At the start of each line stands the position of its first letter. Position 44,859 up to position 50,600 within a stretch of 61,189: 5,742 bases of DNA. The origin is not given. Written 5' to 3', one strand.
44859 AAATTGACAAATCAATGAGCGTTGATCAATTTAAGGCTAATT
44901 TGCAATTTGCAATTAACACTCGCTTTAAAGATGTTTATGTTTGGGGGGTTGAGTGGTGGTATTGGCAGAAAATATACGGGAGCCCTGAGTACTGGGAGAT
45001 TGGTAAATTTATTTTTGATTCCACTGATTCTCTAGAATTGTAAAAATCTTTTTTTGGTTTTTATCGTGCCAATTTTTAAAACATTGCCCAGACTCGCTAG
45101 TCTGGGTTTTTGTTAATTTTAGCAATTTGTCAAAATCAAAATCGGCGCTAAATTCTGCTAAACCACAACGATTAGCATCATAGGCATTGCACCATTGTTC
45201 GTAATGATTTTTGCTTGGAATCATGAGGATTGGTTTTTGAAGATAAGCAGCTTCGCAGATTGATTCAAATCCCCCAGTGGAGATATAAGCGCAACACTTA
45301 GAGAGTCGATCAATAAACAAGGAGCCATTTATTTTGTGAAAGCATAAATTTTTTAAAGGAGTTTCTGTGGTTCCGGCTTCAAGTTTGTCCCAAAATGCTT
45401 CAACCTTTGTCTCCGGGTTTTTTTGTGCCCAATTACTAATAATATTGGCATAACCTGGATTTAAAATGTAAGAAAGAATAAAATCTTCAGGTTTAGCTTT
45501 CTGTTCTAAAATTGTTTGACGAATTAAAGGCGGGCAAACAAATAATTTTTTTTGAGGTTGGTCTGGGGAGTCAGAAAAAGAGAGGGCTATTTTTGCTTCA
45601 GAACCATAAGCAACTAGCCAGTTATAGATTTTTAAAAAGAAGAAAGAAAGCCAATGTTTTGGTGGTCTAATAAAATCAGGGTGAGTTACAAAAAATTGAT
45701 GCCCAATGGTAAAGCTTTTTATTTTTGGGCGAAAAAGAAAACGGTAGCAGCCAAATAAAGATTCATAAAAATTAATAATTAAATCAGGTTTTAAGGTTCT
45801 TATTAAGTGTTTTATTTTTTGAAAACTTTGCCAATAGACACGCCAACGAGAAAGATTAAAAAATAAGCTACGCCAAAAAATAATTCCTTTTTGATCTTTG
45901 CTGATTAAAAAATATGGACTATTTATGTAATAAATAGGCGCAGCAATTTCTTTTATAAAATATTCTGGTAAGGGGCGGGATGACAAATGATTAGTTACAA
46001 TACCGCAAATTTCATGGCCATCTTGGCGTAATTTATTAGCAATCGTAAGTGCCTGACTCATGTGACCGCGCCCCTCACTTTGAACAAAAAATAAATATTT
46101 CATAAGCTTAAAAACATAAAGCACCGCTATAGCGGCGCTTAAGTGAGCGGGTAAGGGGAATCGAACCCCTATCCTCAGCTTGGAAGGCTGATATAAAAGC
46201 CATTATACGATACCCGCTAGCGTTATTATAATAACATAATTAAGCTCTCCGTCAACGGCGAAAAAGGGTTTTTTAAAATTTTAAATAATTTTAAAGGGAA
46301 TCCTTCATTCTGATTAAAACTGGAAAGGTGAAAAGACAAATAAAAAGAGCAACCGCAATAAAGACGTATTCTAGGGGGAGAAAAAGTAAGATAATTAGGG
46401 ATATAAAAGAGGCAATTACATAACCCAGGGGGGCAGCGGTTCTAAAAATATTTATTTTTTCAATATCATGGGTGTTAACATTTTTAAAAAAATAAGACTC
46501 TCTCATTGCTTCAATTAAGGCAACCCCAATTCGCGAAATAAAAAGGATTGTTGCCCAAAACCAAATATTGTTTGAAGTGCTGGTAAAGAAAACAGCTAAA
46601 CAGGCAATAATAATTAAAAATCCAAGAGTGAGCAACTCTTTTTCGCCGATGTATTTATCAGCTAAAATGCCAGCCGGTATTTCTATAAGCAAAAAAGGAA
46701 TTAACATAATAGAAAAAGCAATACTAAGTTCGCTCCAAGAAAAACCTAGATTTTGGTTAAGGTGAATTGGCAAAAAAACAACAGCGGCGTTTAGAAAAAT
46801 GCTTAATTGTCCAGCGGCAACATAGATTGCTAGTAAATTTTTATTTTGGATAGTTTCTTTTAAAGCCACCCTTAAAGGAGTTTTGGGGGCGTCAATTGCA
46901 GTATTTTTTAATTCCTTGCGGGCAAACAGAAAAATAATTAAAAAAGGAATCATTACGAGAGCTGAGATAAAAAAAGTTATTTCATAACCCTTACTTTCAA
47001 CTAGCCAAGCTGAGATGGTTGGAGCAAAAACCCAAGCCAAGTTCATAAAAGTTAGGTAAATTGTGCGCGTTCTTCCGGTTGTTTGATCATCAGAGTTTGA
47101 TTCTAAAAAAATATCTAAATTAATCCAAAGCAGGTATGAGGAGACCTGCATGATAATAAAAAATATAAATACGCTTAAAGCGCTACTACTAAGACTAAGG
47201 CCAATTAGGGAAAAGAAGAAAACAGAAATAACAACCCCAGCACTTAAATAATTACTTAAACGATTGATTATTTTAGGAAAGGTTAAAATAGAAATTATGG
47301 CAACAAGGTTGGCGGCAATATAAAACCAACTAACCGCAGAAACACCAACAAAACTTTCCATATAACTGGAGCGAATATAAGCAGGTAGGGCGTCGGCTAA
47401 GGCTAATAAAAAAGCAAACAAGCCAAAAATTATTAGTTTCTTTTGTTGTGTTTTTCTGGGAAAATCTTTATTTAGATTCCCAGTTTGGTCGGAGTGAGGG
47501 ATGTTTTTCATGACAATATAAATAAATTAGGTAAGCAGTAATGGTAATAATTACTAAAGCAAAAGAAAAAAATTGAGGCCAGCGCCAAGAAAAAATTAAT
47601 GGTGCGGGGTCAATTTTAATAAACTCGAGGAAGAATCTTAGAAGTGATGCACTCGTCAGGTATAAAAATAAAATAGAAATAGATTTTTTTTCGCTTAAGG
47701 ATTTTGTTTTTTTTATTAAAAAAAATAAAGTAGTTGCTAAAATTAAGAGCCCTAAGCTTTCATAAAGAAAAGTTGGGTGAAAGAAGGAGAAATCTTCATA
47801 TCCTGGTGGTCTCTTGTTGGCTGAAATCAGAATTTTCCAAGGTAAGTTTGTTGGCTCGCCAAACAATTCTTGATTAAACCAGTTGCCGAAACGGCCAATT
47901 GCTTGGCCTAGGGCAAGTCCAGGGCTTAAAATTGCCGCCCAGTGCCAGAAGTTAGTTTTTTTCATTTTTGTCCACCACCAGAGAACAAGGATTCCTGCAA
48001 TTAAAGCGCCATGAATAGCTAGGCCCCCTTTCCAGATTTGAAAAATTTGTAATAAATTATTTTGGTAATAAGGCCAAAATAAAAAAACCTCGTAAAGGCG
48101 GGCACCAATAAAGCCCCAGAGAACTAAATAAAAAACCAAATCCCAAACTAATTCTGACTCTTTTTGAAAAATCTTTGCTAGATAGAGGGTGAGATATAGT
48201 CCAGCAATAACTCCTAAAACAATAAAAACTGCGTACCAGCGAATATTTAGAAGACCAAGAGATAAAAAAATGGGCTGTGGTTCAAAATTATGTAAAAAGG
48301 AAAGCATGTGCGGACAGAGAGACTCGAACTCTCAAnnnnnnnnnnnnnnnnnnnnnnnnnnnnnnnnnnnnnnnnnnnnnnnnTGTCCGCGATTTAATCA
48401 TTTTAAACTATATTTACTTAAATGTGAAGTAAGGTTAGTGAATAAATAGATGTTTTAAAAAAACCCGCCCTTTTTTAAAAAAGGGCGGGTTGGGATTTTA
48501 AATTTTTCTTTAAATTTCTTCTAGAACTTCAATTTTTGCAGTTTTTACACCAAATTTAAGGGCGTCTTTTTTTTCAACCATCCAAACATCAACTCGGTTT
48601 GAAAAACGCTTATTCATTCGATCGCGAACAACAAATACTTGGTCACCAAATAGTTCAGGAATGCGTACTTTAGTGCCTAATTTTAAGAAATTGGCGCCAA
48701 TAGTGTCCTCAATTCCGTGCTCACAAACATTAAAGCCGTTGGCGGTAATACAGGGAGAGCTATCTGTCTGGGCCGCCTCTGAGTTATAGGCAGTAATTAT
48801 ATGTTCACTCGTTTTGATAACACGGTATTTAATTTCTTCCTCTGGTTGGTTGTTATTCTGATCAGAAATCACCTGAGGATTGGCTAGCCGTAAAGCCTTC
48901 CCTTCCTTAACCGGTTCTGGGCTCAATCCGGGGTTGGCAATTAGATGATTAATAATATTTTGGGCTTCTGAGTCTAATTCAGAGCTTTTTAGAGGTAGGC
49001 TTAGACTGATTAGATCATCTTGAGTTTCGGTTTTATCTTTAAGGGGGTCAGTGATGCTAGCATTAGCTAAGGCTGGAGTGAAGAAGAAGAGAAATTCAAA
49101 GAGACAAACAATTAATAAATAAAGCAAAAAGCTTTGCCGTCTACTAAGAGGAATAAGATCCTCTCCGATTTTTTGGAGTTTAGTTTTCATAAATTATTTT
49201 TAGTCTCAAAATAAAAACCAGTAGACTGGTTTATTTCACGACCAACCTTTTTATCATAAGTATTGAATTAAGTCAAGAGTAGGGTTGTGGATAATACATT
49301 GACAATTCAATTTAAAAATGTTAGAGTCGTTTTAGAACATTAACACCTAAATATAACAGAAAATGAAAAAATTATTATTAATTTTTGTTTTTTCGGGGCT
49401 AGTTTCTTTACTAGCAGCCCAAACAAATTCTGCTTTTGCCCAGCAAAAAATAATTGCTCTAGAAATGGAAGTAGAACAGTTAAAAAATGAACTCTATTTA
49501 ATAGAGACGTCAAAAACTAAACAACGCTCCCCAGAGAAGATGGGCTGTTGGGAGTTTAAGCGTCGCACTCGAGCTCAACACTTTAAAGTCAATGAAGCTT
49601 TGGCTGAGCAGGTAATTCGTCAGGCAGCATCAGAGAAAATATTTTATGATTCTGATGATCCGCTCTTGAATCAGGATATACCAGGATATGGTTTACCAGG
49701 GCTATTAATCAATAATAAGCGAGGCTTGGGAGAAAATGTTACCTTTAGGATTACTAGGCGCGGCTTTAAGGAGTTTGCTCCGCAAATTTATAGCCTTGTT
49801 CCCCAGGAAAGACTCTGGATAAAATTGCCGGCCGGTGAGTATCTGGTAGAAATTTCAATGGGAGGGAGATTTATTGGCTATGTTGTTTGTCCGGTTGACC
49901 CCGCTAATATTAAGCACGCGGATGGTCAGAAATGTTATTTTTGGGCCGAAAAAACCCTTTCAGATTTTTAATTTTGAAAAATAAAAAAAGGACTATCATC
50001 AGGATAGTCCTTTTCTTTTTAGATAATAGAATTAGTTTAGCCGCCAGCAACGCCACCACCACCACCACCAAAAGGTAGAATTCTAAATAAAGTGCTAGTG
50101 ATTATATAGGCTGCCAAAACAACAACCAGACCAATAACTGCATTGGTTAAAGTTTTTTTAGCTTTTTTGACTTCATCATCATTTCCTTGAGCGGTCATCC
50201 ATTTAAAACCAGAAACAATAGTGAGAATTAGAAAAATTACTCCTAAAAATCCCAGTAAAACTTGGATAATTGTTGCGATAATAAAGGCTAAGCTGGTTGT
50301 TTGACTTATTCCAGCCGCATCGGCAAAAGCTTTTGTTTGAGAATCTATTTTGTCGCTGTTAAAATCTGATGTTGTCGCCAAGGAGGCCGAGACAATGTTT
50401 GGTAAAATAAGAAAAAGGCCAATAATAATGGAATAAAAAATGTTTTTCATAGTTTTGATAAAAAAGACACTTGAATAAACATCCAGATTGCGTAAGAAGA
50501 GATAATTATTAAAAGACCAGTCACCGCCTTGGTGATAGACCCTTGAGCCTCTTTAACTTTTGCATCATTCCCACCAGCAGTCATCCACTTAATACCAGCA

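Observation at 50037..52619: Six-gene tandem array of VirB2/TrbC-like 'pilin' paralogs with hypervariable ectodomains and no secretion machinery in view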

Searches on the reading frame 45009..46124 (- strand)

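Call 9: search_protein_families(library=pfam, proteins=[window:45009-46124:-], max_evalue=0.001)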
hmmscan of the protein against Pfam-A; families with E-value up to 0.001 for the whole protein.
window:45009-46124:- (371 aa): 3 families
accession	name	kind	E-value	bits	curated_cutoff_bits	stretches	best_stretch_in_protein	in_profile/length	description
PF13528.12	Glyco_trans_1_3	-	1.2e-26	94.1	25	1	8-333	1-313/322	Glycosyl transferase family 1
PF13439.12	Glyco_transf_4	-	6.1e-05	23.5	28.5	1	25-170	8-130/170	Glycosyltransferase Family 4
PF04101.22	Glyco_tran_28_C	-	0.00071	20.1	22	0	280-343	75-142/166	Glycosyltransferase family 28 C-terminal domain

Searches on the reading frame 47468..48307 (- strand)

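Call 9: search_protein_families(library=pfam, proteins=[window:47468-48307:-], max_evalue=0.001)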
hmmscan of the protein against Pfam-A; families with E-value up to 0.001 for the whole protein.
window:47468-48307:- (279 aa): 1 family
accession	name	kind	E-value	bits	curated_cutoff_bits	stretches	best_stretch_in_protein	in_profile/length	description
PF01790.23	LGT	-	3.5e-65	220.1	24.9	1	12-259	1-238/240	Prolipoprotein diacylglyceryl transferase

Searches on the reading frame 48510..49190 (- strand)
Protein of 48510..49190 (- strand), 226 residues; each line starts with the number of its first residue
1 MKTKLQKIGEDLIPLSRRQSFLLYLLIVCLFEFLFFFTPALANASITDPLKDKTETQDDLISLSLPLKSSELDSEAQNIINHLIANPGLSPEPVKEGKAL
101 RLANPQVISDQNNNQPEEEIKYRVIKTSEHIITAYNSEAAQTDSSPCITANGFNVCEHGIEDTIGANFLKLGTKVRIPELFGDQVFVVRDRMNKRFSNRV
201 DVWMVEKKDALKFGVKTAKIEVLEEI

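Call 9: search_protein_families(library=pfam, proteins=[window:48510-49190:-], max_evalue=0.001)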
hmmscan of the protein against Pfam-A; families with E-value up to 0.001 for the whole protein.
window:48510-49190:- (226 aa): 0 families

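Call 63: search_protein_families(library=pfam, proteins=[window:48510-49190:-], max_evalue=1)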
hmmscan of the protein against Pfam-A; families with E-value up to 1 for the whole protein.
window:48510-49190:- (226 aa): 0 families

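Call 65: search_solved_structures(query=window:48510-49190:-, max_evalue=1, show_alignments=1)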
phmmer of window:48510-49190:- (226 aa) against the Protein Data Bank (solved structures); distinct sequences matched with E-value up to 1: 1.
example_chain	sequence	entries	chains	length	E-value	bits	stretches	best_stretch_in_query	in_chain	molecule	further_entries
5f3j_C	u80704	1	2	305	0.43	13.2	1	19-92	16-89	Antibody 2D10 single chain variable fragment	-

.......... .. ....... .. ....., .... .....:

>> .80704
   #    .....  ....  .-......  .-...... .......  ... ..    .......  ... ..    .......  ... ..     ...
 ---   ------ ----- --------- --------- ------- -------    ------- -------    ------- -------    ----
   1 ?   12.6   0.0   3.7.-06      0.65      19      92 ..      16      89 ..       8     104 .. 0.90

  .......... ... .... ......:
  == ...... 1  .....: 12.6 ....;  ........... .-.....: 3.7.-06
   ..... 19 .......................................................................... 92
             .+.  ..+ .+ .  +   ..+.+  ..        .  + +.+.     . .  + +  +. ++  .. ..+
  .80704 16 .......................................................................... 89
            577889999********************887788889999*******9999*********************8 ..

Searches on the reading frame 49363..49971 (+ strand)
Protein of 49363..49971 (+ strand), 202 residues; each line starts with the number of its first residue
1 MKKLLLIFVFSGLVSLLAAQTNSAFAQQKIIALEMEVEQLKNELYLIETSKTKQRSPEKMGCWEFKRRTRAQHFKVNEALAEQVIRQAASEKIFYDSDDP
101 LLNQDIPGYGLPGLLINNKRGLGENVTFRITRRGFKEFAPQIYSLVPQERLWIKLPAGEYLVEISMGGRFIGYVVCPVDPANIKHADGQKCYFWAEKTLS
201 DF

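Call 9: search_protein_families(library=pfam, proteins=[window:49363-49971:+], max_evalue=0.001)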
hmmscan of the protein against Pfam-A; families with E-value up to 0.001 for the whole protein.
window:49363-49971:+ (202 aa): 0 families

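Call 63: search_protein_families(library=pfam, proteins=[window:49363-49971:+], max_evalue=1)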
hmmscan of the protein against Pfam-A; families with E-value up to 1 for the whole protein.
window:49363-49971:+ (202 aa): 1 family
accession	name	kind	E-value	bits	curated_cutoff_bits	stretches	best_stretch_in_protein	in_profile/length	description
PF19697.4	Atg11_middle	-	0.094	13.4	26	1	20-48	34-62/79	Atg11 middle domain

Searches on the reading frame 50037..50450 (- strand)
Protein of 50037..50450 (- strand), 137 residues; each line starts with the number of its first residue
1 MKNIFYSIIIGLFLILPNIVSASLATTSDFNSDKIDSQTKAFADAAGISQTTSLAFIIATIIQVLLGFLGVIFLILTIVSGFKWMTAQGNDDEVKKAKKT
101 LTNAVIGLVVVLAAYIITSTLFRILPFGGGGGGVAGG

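Call 3: search_protein_families(library=pfam, proteins=[window:50037-50450:-], max_evalue=1)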
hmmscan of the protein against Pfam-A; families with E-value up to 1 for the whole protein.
window:50037-50450:- (137 aa): 14 families
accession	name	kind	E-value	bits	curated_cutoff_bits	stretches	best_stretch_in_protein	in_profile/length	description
PF18895.5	T4SS_pilin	-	1.4e-12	47.9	26.6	1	62-121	12-71/71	Type IV secretion system pilin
PF07331.16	TctB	-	0.0026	18.4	29.1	1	10-124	36-134/137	Tripartite tricarboxylate transporter TctB family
PF05987.18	DUF898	-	0.0096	15.5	28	1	30-123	154-246/336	Bacterial protein of unknown function (DUF898)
PF05296.19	TAS2R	-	0.014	15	22.2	1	3-121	128-252/303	Taste receptor protein (TAS2R)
PF19814.4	DUF6297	-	0.026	13.8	29.8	1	45-118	101-169/375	Family of unknown function (DUF6297)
PF19607.4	DUF6112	-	0.035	14.4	25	1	42-106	4-66/88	Family of unknown function (DUF6112)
PF08449.17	UAA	-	0.069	12.7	26.2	0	73-121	129-177/311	UAA transporter family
PF11660.13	DUF3262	-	0.076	13.7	27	1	37-90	4-53/76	Protein of unknown function (DUF3262)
PF03631.20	Virul_fac_BrkB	-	0.14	12.2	33.7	1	48-126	104-184/259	Virulence factor BrkB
PF09815.14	XK-related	-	0.16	11.4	24.8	1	49-112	208-266/337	XK-related protein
PF17310.7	DUF5357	-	0.29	10.2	25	1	53-114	38-94/322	Family of unknown function (DUF5357)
PF22571.1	LiaI-LiaF-TM_PspC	-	0.36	11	27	1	6-86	31-113/142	PspC transmembrane region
PF13273.12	DUF4064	-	0.51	11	32.1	1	4-74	17-81/102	Protein of unknown function (DUF4064)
PF07666.16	MpPF26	-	0.59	10.7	37.2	1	57-118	5-71/75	M penetrans paralogue family 26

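Call 16: search_protein_families(library=ncbifam, proteins=[window:50037-50450:-], max_evalue=0.01)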
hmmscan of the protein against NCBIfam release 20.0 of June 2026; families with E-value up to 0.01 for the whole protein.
window:50037-50450:- (137 aa): 2 families
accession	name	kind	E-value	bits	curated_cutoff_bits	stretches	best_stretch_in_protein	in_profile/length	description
NF045849.1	ICE_MMCAP2_0565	equivalog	3.6e-09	36.2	40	1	51-122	6-77/80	Mbov_0395 family pilin-like conjugal transfer protein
TIGR03943.1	TIGR03943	equivalog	0.0013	18.1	88.8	0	58-117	9-72/221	TIGR03943 family putative permease subunit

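Call 47: find_related_loci(query=A4, collection=genome_contigs, flank=10000)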
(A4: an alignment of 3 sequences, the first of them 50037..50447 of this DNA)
Query A4 (136 aa) in genome_contigs; peptide patterns used: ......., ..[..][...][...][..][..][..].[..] (x = any residue, [..] = any of these).
243 stretches matched a pattern; 184 encode a relative of the query (tblastn E <= 1e-3); the best 80 are kept; 80 distinct loci.
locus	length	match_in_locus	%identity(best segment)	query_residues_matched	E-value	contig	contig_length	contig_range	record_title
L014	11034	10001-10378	78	1-126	1e-58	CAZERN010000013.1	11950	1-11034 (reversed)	MAG TPA_asm: uncultured Gammaproteobacteria bacterium isolate binchicken_co59_795 genome assembly, contig: NODE_12517_le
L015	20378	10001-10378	67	1-126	1e-51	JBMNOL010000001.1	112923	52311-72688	MAG: Patescibacteria group bacterium isolate SBF912SR1HQ0047 scaffold_370_c1, whole genome shotgun sequence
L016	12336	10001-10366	60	12-126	3e-41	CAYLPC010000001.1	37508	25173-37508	MAG TPA_asm: uncultured Gammaproteobacteria bacterium isolate SRP192927_co9_22 genome assembly, contig: NODE_518_length_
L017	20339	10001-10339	52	8-126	5e-31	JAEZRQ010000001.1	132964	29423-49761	MAG: Candidatus Parcubacteria bacterium isolate OH_PDB_195 k127_1009789, whole genome shotgun sequence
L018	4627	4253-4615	47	3-128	1e-27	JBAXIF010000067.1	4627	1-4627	MAG: Candidatus Falkowbacteria bacterium isolate ELA342 MAG342_67, whole genome shotgun sequence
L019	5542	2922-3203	53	36-129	2e-27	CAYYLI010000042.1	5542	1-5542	MAG TPA_asm: uncultured Gammaproteobacteria bacterium isolate SRP192927_co5_807 genome assembly, contig: NODE_31565_leng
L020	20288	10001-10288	47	30-126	7e-26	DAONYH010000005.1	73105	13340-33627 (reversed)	MAG TPA_asm: bacterium isolate AMR_MDS_4127 NODE_423_length_73105_cov_17.169035, whole genome shotgun sequence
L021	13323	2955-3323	42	11-130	1e-25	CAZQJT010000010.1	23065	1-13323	MAG TPA_asm: uncultured Gammaproteobacteria bacterium isolate binchicken_co39_618 genome assembly, contig: NODE_5376_len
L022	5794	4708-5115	42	1-132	2e-25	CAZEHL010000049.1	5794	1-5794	MAG TPA_asm: uncultured Gammaproteobacteria bacterium isolate SRP252850_co1_18 genome assembly, contig: NODE_25953_lengt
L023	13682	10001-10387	40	1-130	2e-25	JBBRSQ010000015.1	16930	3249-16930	MAG: Patescibacteria group bacterium isolate La2_metabat2.105 La2_metabat2.105_K_1359608L16930_cov_30.7432, whole genome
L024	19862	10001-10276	53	34-125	5e-25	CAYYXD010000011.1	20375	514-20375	MAG TPA_asm: uncultured Gammaproteobacteria bacterium isolate SRP294416_co1_713 genome assembly, contig: NODE_5154_lengt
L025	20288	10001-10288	48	31-126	9e-25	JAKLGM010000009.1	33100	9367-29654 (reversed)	MAG: Patescibacteria group bacterium isolate RA.bin4 RA.bin4_9, whole genome shotgun sequence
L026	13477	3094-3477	44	3-124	1e-24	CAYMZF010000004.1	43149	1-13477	MAG TPA_asm: uncultured Gammaproteobacteria bacterium isolate SRP192927_co3_442 genome assembly, contig: NODE_1526_lengt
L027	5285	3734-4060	44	23-129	1e-24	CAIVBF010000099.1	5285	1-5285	uncultured bacterium isolate MJ-2014-D6_bin-244 genome assembly, contig: bin-244:099/170, whole genome shotgun sequence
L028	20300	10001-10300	47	16-122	8e-24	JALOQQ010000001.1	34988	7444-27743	MAG: Planctomycetota bacterium isolate Prado159 scaffold_495, whole genome shotgun sequence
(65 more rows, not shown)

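Call 67: search_dna_similar(query=window:50037-50450:-, collection=plasmids, mode=protein, max_evalue=0.01, max_rows=25)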
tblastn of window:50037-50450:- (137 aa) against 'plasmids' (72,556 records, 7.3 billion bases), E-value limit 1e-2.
No match.

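Call 87: find_related_loci(query=A4, collection=viral_contigs, flank=10000)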
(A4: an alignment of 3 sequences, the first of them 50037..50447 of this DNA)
Query A4 (136 aa) in viral_contigs; peptide patterns used: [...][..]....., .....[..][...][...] (x = any residue, [..] = any of these).
72 stretches matched a pattern, but none encodes a relative of the query by tblastn (E <= 1e-3).
